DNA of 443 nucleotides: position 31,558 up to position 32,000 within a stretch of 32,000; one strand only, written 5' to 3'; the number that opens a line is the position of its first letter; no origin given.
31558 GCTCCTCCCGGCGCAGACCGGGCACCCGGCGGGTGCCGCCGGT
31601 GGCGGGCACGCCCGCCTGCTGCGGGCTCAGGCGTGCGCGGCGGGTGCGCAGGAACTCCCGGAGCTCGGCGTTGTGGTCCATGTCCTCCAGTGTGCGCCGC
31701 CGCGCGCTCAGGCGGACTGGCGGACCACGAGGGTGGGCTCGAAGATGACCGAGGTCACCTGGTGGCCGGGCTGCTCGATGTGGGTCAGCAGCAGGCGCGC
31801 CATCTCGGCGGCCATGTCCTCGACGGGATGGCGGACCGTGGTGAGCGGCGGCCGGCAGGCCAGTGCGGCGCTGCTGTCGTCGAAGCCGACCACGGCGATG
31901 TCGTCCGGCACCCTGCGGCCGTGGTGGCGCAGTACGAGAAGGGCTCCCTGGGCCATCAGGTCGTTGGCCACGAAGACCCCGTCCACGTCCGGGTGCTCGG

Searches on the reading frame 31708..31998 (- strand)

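Call 51: search_protein_families(library=pfam, proteins=[window:31708-31998:-], max_evalue=0.01)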
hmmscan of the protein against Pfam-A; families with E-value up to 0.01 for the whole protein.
window:31708-31998:- (96 aa): 3 families
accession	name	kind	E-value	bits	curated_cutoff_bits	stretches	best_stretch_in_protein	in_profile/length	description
PF13377.12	Peripla_BP_3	-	2.6e-27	96.4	26.5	1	3-95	76-166/167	Periplasmic binding protein-like domain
PF13407.12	Peripla_BP_4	-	5.2e-05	23.4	35.1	1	3-47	181-224/258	Periplasmic binding protein domain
PF00532.27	Peripla_BP_1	-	0.0015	18.5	22.2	1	2-75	180-262/281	Periplasmic binding proteins and sugar binding domain of LacI family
